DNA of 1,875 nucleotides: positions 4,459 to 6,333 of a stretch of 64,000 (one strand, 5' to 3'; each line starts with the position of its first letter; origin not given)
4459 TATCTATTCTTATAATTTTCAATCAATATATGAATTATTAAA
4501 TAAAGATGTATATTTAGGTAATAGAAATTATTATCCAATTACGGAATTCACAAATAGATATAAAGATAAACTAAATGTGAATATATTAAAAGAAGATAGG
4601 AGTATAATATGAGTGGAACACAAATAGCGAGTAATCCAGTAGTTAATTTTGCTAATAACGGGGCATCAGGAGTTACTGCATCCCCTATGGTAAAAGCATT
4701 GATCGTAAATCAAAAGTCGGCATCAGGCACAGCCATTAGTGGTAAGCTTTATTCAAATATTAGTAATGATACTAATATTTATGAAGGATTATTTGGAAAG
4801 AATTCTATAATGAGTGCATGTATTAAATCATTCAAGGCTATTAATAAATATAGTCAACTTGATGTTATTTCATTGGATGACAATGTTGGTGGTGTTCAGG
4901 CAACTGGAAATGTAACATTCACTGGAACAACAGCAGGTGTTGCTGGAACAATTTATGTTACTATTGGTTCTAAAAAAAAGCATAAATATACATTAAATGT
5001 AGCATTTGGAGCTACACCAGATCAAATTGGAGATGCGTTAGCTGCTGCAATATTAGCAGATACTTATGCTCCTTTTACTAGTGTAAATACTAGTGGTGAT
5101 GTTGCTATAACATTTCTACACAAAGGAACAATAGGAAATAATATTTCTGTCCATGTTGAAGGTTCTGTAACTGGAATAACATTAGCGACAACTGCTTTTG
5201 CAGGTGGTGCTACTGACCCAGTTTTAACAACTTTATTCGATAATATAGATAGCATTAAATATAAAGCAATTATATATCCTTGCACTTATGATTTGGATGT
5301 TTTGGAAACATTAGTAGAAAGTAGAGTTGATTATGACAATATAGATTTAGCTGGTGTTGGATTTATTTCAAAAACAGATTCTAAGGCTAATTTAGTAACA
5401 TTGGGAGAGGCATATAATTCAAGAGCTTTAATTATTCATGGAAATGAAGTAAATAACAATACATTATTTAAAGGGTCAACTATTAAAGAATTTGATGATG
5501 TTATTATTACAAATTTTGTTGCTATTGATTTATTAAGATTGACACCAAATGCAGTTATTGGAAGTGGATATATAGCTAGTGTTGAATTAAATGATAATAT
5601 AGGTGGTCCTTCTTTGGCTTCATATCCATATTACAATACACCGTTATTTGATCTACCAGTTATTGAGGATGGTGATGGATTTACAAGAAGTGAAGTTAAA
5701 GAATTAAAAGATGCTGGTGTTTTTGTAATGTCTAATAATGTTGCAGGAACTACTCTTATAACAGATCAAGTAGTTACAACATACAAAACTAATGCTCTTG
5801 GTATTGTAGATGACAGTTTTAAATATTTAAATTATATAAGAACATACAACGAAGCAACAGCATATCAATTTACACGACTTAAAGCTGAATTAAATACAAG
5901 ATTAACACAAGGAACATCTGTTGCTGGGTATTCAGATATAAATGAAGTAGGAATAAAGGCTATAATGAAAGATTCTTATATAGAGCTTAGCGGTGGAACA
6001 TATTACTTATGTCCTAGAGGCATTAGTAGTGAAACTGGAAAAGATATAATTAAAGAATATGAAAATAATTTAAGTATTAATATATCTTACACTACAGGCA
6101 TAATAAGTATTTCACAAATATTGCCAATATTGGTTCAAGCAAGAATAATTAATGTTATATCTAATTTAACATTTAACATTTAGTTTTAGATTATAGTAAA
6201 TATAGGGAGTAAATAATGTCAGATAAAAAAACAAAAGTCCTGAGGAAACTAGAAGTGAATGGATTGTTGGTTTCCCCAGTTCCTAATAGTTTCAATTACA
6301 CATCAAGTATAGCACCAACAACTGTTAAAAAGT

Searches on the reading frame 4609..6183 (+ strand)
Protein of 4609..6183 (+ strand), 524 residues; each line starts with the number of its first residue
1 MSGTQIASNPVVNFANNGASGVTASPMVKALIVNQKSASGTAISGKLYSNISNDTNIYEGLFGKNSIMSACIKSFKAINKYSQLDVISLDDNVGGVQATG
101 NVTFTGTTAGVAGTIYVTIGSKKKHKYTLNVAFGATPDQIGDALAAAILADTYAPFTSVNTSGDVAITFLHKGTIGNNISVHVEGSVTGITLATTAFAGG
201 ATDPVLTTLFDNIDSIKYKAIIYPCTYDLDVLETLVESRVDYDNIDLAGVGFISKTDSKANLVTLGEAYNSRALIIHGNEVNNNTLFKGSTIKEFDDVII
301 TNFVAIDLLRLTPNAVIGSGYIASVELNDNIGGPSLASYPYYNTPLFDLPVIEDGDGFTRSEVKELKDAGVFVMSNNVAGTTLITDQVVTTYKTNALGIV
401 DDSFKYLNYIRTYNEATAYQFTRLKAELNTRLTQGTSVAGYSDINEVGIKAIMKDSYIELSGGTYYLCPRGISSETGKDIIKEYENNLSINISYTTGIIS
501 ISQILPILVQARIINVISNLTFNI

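Call 37: search_protein_families(library=phrogs, proteins=[window:4609-6183:+], max_evalue=0.00001)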
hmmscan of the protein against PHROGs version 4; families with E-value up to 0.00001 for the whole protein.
window:4609-6183:+ (524 aa): 1 family
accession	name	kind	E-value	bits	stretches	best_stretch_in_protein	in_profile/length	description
phrog_165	-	tail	8e-48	164.1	2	12-280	19-291/493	tail sheath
